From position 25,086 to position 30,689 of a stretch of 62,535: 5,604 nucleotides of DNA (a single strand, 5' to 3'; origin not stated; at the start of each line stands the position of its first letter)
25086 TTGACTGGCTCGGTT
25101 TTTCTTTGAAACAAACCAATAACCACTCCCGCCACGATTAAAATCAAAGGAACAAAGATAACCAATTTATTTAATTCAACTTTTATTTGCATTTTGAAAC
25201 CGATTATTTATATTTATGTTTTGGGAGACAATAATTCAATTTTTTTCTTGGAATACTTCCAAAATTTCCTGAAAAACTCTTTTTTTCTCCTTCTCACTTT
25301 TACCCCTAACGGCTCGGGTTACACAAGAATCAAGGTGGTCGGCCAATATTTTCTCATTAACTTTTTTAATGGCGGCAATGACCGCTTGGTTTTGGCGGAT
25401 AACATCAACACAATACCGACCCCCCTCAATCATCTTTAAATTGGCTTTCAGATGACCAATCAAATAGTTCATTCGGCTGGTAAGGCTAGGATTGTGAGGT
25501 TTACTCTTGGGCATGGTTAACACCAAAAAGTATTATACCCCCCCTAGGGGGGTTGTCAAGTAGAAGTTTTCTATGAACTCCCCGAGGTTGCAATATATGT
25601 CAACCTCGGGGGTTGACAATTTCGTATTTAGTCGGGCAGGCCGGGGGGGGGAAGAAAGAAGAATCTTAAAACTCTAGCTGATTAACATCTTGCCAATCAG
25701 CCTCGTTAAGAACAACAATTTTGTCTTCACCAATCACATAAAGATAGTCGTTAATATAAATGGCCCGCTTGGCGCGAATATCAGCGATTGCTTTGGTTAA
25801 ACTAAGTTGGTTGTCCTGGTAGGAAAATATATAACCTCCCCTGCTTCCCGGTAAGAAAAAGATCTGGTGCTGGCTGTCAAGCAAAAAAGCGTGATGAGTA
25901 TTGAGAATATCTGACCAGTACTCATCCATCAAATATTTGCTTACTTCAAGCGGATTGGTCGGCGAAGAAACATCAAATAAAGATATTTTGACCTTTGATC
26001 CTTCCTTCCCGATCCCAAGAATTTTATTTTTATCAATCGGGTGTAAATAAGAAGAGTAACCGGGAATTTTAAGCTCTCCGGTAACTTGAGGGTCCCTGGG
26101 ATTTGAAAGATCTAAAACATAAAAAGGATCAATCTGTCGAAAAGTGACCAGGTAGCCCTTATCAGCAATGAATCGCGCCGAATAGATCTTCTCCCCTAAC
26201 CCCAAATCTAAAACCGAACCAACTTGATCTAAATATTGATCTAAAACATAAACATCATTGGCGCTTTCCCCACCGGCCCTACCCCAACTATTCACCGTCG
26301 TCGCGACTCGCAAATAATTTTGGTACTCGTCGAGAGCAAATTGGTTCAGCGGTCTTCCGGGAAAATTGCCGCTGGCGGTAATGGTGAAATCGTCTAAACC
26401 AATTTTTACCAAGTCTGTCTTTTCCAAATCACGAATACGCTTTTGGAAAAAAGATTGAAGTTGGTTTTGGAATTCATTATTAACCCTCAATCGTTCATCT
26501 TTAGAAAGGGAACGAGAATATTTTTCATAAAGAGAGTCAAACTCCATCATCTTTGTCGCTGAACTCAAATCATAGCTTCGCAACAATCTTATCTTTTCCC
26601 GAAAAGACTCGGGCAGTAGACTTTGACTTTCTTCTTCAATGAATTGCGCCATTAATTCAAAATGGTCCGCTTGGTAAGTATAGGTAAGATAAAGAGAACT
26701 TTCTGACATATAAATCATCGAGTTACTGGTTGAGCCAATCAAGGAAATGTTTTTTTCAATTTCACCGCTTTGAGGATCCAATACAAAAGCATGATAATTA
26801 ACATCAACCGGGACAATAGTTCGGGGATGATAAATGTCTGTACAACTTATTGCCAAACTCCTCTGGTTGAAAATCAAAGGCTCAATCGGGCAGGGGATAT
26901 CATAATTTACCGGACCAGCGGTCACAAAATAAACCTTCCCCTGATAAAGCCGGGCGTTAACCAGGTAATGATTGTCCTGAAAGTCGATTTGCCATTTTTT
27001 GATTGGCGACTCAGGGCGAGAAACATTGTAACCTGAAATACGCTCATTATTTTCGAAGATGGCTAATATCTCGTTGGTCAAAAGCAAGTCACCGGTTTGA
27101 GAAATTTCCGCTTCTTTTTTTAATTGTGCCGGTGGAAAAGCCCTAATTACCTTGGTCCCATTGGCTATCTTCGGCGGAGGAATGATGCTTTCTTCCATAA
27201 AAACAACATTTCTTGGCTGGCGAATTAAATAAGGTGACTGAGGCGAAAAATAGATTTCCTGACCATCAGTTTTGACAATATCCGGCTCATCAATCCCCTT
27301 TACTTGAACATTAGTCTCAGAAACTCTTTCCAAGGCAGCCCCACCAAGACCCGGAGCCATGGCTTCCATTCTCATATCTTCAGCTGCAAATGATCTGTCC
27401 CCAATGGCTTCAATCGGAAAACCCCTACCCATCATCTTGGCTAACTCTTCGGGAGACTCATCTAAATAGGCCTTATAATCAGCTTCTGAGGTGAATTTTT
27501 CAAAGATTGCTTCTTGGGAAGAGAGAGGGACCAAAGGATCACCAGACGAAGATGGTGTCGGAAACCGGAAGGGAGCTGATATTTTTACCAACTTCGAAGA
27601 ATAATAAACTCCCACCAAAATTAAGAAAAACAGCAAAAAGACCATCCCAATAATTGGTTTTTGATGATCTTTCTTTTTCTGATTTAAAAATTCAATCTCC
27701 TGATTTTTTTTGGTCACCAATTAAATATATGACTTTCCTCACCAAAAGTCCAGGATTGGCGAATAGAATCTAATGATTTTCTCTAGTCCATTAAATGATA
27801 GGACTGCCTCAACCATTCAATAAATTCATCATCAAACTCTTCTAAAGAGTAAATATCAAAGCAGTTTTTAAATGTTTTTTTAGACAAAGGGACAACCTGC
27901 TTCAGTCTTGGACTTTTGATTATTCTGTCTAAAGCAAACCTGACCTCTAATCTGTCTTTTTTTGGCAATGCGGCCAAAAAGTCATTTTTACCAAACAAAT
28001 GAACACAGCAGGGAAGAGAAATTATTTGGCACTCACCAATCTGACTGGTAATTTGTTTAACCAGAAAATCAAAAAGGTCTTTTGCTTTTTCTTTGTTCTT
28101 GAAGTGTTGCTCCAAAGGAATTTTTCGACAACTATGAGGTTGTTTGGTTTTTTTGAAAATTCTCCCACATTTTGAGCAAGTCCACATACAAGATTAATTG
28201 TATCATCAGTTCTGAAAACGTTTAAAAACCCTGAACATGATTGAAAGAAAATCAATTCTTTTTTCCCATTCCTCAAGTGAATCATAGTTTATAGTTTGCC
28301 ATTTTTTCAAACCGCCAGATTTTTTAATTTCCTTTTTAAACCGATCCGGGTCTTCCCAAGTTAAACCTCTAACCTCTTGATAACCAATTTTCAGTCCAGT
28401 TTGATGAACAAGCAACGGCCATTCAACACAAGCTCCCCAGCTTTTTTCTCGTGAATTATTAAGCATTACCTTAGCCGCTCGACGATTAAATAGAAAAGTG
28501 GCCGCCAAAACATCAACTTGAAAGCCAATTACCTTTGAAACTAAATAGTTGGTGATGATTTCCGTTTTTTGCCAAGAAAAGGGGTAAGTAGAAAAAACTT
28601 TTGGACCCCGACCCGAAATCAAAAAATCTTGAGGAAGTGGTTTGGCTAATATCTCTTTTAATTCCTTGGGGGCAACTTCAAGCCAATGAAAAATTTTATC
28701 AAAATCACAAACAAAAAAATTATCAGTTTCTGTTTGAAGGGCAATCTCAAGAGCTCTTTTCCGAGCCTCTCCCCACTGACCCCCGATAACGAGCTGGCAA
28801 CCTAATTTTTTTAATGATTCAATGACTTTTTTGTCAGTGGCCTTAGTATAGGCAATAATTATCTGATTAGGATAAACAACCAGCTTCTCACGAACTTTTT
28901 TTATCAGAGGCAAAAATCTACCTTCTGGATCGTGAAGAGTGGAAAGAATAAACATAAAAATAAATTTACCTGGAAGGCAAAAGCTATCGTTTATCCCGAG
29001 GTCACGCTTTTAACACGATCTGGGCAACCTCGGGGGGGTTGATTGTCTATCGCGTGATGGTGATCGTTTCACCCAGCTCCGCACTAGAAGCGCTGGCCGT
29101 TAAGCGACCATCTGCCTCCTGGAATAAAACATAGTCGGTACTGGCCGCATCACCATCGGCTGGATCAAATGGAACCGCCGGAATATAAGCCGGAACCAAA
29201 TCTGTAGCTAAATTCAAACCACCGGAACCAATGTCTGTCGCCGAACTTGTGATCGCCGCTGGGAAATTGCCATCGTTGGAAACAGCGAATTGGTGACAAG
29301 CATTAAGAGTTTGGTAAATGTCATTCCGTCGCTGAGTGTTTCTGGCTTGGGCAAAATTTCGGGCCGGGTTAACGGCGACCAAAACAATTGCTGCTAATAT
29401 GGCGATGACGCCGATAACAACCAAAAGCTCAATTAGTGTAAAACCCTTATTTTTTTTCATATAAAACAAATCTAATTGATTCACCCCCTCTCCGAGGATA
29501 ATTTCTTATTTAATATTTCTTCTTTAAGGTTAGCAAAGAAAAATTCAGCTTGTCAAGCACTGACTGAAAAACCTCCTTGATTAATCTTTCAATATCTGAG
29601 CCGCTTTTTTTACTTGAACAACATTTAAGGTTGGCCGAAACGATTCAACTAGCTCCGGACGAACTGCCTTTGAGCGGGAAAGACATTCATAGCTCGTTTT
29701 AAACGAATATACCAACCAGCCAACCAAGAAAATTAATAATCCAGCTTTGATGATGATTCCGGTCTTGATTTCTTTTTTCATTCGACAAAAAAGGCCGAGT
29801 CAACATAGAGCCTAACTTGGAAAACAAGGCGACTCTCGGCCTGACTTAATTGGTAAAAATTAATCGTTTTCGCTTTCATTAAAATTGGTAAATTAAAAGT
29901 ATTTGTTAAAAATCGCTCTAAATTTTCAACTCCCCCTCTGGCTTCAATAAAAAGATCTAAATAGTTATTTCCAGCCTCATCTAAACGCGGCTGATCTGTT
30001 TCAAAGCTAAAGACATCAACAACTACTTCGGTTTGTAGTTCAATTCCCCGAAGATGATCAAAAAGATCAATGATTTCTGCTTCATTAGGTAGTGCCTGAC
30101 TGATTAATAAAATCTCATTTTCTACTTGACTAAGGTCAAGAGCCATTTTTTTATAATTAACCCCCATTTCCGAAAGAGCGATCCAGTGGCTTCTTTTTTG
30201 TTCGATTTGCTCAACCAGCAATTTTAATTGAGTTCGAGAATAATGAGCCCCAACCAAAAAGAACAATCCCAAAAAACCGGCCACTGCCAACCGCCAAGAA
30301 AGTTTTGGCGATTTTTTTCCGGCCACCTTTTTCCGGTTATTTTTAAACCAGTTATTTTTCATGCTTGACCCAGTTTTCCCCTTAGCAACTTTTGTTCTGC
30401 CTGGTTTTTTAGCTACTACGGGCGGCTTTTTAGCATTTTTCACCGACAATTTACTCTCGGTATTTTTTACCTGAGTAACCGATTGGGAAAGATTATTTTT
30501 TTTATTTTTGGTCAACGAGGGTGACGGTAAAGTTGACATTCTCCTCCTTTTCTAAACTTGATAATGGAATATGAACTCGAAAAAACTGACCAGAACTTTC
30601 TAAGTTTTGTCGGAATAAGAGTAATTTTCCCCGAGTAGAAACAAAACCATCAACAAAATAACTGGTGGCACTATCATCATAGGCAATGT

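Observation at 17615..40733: GC-rich hairpin repeat family (5 copies) brackets successive accessory gene cassettes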

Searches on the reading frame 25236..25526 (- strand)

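Call 27: search_protein_families(library=pfam, proteins=[window:25236-25526:-], max_evalue=0.01)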
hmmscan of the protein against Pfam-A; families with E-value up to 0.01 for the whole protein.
window:25236-25526:- (96 aa): 1 family
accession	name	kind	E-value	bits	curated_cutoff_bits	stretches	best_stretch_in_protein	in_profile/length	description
PF02583.22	Trns_repr_metal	-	6e-18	65.5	22.8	1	14-93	4-77/78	Metal-sensitive transcriptional repressor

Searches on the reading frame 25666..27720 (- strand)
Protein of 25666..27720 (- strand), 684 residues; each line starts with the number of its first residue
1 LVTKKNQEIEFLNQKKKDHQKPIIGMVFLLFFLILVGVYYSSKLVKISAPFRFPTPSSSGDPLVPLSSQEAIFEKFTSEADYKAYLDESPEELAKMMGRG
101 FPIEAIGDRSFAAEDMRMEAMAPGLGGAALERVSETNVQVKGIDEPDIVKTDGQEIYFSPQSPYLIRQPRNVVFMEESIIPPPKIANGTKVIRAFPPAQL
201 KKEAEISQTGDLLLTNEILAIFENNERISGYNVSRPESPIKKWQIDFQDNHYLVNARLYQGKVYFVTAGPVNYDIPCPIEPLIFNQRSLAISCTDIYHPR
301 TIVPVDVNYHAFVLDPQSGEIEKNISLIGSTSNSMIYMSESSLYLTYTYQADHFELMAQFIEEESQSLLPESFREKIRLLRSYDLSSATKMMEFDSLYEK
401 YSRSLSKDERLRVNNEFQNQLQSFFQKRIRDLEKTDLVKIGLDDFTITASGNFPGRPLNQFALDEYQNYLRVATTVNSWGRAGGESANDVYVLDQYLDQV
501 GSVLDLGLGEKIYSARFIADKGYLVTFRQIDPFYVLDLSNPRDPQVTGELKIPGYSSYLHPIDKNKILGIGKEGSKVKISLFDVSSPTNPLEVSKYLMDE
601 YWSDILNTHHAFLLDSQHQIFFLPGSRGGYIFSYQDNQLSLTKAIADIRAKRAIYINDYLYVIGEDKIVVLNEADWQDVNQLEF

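Call 26: find_homologous_proteins(query=window:25666-27720:-)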
Query window:25666-27720:- (684 aa): 1397 proteins with E <= 0.001 among 8000 candidates; the best 120 are listed.
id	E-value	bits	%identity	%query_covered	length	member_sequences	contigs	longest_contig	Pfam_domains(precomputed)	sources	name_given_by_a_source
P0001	0.0e+0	1539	100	100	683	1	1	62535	PF09826.16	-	-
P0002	6.4e-253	860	59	96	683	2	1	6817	PF09826.16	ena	-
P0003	4.6e-241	820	58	90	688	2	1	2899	PF09826.16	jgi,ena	-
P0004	8.3e-241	820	58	96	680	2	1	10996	PF09826.16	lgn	-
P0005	8.1e-239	813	59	92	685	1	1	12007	PF09826.16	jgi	-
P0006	2.9e-238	811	58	92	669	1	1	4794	PF09826.16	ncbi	-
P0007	2.6e-235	801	56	98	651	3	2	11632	PF09826.16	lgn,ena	-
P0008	7.4e-235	800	57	96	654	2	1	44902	PF09826.16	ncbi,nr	ncbi:beta-propeller domain-containing protein [Candidatus Microgenomates bacterium]|nr:beta-propelle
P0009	1.8e-231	789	57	93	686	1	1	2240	PF09826.16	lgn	-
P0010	2.6e-229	782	56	96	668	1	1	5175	PF09826.16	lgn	-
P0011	4.3e-229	781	57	90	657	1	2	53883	PF09826.16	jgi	-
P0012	3.7e-228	778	52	100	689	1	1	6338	PF09826.16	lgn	-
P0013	2.5e-225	768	54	99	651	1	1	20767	PF09826.16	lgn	-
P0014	4.5e-223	761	56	89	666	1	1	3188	PF09826.16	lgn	-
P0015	4.6e-222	758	55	97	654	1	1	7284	PF09826.16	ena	-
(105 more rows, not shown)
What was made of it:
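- On REP / REPIN elements: The window is the whole contig (call 26).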

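Call 48: find_encoding_contigs(protein=P0008, flank=10000, max_places=2)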
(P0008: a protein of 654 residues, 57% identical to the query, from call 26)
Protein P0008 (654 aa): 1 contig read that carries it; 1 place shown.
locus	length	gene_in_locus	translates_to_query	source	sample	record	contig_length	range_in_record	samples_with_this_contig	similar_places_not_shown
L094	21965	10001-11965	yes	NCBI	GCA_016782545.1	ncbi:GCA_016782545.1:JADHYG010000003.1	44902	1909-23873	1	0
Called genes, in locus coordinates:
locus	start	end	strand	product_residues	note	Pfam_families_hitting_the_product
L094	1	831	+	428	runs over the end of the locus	PF13365:Trypsin_2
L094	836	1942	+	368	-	PF00149:Metallophos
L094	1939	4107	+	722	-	PF02463:SMC_N, PF13175:AAA_15, PF13476:AAA_23, PF13514:AAA_27 (weak), PF13555:AAA_29 (weak), PF13304:AAA_21 (faint), PF13558:SbcC_Walker_B (weak)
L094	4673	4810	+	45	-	PF00436:SSB (weak)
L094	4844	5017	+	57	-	PF00436:SSB (weak)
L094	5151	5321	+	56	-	PF01084:Ribosomal_S18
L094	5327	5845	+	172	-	-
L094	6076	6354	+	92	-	PF00011:HSP20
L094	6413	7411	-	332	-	PF04055:Radical_SAM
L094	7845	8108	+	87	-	PF01541:GIY-YIG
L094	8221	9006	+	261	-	PF00753:Lactamase_B, PF23023:Anti-Pycsar_Apyc1 (weak)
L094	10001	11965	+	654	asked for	PF09826:Beta_propel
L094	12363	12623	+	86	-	PF07883:Cupin_2 (weak)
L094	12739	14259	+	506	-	-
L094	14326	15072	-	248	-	PF01061:ABC2_membrane, PF12698:ABC2_membrane_3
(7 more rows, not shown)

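Call 49: find_encoding_contigs(protein=P0011, flank=10000, max_places=2)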
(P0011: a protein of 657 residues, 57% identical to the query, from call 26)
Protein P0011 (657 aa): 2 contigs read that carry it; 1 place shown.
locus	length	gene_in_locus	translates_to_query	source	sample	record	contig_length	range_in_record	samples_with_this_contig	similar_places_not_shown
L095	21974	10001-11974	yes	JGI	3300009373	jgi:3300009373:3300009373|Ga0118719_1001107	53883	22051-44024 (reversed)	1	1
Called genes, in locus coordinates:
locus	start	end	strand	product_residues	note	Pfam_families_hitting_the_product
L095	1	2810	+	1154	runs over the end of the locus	PF02811:PHP, PF07733:DNA_pol3_alpha, PF17657:DNA_pol3_finger, PF14579:HHH_6, PF01336:tRNA_anti-codon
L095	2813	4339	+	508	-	PF08903:DUF1846, PF20921:DUF1846_C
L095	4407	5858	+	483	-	PF00478:IMPDH, PF03060:NMO (faint), PF00571:CBS (faint), PF01070:FMN_dh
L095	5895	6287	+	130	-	PF01245:Ribosomal_L19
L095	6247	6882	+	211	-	PF00753:Lactamase_B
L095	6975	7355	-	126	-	-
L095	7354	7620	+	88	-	PF12961:DUF3850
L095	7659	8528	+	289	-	PF12705:PDDEXK_1, PF01930:Cas_Cas4 (faint)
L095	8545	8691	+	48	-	-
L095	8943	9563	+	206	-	PF12705:PDDEXK_1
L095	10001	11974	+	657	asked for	PF09826:Beta_propel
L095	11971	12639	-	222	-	PF04294:VanW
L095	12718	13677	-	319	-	PF13793:Pribosyltran_N, PF00156:Pribosyltran, PF14572:Pribosyl_synth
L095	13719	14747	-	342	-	PF05496:RuvB_N, PF00004:AAA, PF07728:AAA_5, PF17864:AAA_lid_4, PF05491:WHD_RuvB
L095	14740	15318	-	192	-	PF01330:RuvA_N, PF14520:HHH_5, PF07499:RuvA_C (faint)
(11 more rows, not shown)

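Call 50: find_encoding_contigs(protein=P0005, flank=10000, max_places=2)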
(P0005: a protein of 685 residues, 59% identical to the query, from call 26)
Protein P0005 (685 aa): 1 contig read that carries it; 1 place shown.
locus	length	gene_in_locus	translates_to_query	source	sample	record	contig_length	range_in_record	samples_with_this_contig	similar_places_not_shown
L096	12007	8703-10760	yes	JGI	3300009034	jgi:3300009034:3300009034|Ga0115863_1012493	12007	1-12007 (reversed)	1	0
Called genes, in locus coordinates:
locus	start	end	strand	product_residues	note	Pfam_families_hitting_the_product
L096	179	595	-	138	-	-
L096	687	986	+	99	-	-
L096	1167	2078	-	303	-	-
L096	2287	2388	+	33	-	-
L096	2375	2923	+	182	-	PF01209:Ubie_methyltran, PF03848:TehB, PF05175:MTS, PF05724:TPMT, PF13489:Methyltransf_23, PF13847:Methyltransf_31, PF08241:Methyltransf_11, PF08242:Methyltransf_12, +3 more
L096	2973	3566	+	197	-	PF23023:Anti-Pycsar_Apyc1 (weak), PF00753:Lactamase_B, PF12706:Lactamase_B_2 (faint)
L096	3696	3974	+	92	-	-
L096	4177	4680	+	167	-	-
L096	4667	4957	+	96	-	-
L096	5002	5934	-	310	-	-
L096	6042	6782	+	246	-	-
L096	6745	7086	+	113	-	-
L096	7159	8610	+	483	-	-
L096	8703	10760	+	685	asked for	PF09826:Beta_propel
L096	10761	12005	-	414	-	?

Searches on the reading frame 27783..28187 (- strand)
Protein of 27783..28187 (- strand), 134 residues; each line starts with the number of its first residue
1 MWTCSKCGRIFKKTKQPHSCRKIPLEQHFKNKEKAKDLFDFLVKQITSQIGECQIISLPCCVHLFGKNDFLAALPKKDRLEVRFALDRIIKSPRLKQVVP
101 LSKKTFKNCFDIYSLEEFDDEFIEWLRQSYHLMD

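Call 28: search_protein_families(library=pfam, proteins=[window:27783-28187:-], max_evalue=0.01)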
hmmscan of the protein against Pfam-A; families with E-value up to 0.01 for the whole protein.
window:27783-28187:- (134 aa): 1 family
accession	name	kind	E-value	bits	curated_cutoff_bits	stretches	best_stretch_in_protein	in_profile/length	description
PF18899.5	DUF5655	-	1e-08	35.6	24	1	26-132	2-108/109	Domain of unknown function (DUF5655)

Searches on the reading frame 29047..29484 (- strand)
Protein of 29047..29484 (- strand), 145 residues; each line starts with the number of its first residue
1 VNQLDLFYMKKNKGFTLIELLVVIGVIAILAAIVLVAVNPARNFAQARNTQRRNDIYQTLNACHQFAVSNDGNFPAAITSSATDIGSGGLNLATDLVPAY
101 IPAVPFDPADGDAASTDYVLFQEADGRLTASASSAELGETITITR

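Call 28: search_protein_families(library=pfam, proteins=[window:29047-29484:-], max_evalue=0.01)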
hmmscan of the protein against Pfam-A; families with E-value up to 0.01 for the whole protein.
window:29047-29484:- (145 aa): 1 family
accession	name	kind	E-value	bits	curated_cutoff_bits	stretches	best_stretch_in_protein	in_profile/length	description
PF07963.17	N_methyl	-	9e-10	38.2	21.2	1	9-35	1-27/27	Prokaryotic N-terminal methylation motif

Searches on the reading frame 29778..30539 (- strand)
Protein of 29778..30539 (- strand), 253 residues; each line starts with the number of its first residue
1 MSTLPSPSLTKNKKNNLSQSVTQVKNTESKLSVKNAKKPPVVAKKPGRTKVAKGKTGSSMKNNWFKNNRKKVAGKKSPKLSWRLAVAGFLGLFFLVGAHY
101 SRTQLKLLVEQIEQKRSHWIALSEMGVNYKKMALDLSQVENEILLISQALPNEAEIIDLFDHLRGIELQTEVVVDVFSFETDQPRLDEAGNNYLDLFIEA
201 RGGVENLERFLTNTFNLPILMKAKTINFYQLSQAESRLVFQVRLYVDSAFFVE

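Call 28: search_protein_families(library=pfam, proteins=[window:29778-30539:-], max_evalue=0.01)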
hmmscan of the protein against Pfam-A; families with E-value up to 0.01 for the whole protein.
window:29778-30539:- (253 aa): 1 family
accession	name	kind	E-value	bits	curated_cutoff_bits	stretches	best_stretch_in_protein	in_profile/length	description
PF04350.18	PilO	-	0.0069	17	22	1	112-243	8-137/145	Pilus assembly protein, PilO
